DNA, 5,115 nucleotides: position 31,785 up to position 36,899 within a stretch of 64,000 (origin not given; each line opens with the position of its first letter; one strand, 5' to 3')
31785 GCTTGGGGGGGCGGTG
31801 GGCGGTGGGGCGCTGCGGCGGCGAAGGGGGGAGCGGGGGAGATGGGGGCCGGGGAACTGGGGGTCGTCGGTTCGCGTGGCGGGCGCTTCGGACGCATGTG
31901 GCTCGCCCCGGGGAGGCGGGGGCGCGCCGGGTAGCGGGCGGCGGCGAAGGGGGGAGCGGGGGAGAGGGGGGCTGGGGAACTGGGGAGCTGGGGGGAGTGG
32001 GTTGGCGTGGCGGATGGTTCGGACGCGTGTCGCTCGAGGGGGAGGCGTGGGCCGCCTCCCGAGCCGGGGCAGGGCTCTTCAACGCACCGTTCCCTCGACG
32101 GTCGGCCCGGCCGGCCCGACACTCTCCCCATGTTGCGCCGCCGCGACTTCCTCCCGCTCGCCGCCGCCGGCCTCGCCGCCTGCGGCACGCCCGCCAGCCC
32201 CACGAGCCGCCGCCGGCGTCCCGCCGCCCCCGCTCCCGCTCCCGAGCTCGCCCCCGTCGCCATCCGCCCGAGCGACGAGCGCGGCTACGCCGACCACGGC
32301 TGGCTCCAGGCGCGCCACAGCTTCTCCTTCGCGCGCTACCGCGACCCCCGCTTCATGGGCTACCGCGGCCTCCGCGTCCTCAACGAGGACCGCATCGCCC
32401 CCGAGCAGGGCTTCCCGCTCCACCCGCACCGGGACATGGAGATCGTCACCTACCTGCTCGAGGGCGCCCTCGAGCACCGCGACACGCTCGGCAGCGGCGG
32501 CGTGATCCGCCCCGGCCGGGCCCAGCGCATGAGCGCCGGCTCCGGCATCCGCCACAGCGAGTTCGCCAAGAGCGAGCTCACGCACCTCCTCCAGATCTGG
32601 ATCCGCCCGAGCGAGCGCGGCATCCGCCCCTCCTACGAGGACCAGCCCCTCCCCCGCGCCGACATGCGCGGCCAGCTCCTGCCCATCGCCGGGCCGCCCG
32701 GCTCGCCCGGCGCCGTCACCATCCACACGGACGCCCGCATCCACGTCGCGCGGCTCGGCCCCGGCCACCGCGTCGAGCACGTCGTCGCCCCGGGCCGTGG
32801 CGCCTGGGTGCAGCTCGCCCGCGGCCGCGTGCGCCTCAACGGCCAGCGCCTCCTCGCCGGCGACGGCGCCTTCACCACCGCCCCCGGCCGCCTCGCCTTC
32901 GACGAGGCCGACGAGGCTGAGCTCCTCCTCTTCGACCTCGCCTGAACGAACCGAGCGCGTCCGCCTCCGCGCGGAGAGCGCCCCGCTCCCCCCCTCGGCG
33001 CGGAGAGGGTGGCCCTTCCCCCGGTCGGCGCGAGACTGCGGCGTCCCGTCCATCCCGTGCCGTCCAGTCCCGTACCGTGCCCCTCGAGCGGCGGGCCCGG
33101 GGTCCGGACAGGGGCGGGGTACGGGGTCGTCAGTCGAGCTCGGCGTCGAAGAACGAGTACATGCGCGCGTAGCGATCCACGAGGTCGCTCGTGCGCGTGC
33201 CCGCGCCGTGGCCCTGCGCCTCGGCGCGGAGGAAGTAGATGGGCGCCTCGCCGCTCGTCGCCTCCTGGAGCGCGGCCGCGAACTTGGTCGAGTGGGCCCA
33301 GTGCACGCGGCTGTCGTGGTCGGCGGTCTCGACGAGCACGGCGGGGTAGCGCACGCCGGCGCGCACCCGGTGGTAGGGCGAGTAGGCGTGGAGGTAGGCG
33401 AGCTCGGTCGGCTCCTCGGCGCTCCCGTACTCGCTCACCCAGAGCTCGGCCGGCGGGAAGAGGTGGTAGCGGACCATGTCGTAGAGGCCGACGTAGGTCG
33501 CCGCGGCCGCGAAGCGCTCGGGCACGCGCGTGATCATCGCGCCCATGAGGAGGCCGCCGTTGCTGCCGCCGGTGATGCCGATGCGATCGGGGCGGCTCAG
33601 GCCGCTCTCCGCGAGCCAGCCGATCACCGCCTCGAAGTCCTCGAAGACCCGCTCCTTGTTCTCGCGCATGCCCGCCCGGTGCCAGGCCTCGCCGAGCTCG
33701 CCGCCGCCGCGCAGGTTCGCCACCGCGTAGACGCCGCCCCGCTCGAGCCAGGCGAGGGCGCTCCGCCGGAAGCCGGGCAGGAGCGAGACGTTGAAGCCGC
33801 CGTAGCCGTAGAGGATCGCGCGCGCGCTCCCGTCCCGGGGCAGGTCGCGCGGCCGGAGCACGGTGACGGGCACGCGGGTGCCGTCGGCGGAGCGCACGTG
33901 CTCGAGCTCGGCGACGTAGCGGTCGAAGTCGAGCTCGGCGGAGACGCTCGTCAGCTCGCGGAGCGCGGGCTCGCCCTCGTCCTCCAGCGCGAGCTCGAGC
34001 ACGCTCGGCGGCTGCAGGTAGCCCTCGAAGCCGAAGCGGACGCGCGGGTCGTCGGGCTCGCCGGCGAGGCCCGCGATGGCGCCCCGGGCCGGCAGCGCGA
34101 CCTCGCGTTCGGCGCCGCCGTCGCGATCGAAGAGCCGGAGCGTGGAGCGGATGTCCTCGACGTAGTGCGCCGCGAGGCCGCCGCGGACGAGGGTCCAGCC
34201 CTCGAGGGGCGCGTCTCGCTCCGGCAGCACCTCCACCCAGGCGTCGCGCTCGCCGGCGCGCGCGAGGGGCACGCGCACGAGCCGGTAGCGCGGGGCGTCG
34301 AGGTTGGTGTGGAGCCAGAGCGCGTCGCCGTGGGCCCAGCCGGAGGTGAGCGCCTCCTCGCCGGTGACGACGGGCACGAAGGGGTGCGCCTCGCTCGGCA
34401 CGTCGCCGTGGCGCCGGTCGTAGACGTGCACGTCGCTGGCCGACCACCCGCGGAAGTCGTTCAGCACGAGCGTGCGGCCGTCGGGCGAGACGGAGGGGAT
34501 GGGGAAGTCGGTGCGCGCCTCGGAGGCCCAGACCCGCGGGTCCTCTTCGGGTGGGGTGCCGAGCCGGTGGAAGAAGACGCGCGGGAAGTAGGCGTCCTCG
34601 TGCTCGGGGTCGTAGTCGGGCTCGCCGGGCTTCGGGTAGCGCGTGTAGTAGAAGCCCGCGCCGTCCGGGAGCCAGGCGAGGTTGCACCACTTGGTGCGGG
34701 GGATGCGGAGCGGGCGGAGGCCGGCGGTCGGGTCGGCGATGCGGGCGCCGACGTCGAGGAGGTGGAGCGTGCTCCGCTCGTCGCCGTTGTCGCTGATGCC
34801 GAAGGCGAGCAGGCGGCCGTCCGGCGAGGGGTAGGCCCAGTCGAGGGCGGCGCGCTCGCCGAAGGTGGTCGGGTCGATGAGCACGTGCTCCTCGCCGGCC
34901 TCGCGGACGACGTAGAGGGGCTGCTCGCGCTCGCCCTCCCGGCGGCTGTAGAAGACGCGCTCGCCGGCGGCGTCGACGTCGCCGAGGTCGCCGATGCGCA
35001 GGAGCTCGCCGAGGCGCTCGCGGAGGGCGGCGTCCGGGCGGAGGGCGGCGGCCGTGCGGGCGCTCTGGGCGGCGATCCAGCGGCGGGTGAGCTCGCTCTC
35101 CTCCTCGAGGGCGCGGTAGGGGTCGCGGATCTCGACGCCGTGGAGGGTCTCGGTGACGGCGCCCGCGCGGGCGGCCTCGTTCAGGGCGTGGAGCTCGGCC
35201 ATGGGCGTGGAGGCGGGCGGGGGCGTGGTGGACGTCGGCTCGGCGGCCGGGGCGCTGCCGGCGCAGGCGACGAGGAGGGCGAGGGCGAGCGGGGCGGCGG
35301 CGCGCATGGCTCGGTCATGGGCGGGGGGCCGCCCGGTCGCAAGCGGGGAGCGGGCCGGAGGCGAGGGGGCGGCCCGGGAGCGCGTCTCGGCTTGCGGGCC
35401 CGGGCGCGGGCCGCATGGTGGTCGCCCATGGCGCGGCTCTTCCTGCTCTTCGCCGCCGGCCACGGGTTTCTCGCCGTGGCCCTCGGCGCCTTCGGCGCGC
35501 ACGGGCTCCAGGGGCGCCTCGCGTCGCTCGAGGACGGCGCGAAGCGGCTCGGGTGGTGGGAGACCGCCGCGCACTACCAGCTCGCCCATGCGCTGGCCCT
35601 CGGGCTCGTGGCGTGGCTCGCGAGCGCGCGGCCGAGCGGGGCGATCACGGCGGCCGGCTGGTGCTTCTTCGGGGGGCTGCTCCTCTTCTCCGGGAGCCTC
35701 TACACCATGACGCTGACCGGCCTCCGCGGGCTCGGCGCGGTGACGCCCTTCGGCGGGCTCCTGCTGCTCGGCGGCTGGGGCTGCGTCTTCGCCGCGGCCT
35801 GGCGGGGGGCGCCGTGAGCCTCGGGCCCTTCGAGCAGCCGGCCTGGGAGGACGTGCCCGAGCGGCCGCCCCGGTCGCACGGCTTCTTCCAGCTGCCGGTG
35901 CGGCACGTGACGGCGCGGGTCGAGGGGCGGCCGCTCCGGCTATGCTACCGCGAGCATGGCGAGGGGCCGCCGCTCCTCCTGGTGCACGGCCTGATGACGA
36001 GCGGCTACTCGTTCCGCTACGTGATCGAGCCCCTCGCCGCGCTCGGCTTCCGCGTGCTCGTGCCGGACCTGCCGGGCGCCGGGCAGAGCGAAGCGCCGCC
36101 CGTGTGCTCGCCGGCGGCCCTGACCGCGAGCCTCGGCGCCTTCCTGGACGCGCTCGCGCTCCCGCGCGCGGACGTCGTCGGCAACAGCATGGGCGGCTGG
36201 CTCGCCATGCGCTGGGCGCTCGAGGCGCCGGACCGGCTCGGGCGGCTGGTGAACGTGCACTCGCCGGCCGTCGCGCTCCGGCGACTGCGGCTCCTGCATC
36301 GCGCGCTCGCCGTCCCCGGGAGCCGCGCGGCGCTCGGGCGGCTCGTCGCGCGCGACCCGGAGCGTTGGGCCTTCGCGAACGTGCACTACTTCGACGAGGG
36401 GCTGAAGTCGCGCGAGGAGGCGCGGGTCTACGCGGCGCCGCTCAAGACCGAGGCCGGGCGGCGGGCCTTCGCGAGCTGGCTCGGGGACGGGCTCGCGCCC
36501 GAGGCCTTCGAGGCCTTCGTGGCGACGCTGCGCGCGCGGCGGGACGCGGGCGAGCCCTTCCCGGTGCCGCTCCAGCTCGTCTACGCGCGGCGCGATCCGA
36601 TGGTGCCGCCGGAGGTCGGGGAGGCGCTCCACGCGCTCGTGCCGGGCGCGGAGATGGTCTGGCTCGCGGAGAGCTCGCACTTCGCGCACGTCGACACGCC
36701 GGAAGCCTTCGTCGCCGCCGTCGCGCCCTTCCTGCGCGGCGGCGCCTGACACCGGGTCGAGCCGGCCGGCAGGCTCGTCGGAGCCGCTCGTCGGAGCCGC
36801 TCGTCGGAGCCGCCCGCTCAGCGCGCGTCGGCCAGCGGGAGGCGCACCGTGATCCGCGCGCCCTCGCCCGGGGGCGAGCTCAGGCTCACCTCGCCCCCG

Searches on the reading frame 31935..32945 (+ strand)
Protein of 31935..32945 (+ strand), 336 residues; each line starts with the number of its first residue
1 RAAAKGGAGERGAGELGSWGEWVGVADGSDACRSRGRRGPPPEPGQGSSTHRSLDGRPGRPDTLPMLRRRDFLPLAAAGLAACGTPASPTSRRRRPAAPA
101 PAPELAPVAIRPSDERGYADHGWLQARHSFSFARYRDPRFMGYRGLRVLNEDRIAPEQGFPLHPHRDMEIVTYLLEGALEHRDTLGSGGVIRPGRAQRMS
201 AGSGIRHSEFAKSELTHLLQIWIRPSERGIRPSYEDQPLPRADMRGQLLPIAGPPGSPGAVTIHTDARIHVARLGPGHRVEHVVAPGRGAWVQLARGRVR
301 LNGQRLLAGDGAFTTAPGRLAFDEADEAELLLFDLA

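Call 8: search_protein_families(library=pfam, proteins=[window:31935-32945:+], max_evalue=0.01)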
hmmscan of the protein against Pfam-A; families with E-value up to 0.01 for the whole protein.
window:31935-32945:+ (336 aa): 3 families
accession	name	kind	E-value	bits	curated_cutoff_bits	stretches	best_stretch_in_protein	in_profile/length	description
PF02678.22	Pirin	-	2.5e-32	111.5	26.1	1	117-223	9-108/108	Pirin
PF17954.7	Pirin_C_2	-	1.8e-21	76.6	22.9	1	251-335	2-86/86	Quercetinase C-terminal cupin domain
PF10399.14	UCR_Fe-S_N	-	0.0023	17.8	24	1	68-85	10-27/41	Ubiquitinol-cytochrome C reductase Fe-S subunit TAT signal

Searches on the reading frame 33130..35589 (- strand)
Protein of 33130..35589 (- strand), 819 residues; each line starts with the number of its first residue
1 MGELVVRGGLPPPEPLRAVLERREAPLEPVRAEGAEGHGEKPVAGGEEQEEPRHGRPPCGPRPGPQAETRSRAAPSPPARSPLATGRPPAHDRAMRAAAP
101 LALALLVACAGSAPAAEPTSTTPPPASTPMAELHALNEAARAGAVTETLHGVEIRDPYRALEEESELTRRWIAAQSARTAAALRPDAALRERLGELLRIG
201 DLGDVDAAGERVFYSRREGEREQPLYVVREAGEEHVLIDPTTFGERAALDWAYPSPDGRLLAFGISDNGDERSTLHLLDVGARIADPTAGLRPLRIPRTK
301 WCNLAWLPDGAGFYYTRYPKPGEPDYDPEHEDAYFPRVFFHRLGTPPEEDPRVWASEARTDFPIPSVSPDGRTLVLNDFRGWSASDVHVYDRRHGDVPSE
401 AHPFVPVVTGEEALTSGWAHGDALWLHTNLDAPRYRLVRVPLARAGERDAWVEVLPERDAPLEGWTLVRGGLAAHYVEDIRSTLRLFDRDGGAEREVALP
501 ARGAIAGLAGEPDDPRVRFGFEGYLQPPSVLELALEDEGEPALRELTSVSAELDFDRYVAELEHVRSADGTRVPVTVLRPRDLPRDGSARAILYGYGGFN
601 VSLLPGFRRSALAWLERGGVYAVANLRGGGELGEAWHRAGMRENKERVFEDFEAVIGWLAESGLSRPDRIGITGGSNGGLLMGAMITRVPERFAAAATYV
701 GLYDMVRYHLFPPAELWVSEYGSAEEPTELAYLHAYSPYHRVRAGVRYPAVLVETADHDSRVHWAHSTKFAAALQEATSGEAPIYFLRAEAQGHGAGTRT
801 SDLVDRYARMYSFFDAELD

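Call 8: search_protein_families(library=pfam, proteins=[window:33130-35589:-], max_evalue=0.01)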
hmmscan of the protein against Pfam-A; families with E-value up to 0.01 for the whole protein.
window:33130-35589:- (819 aa): 4 families
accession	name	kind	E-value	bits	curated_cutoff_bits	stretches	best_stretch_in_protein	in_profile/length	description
PF02897.21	Peptidase_S9_N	-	3.4e-61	207.7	24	1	139-538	3-406/414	Prolyl oligopeptidase, N-terminal beta-propeller domain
PF00326.27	Peptidase_S9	-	1e-52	179.2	22.6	1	607-818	3-210/213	Prolyl oligopeptidase family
PF02129.25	Peptidase_S15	-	6.6e-06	26.4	23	1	569-709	1-137/262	X-Pro dipeptidyl-peptidase (S15 family)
PF01738.24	DLH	-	0.0013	18.8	21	1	635-701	65-129/217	Dienelactone hydrolase family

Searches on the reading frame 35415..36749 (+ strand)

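Call 8: search_protein_families(library=pfam, proteins=[window:35415-36749:+], max_evalue=0.01)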
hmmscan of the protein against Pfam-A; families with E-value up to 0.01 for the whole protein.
window:35415-36749:+ (444 aa): 5 families
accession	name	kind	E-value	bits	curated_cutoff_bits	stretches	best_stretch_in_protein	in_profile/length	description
PF00561.26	Abhydrolase_1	-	2e-28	100.2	25.8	2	185-290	1-111/245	alpha/beta hydrolase fold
PF12697.13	Abhydrolase_6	-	1.9e-20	74.9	26.3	1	187-435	1-217/217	Alpha/beta hydrolase family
PF12146.15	Hydrolase_4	-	9.5e-13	48.4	27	1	187-423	7-233/239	Serine aminopeptidase, S33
PF00756.26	Esterase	-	0.0016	18.7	22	1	253-296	118-154/251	Putative esterase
PF08386.16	Abhydrolase_4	-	0.0022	18.5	21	1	383-443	34-94/103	TAP-like protein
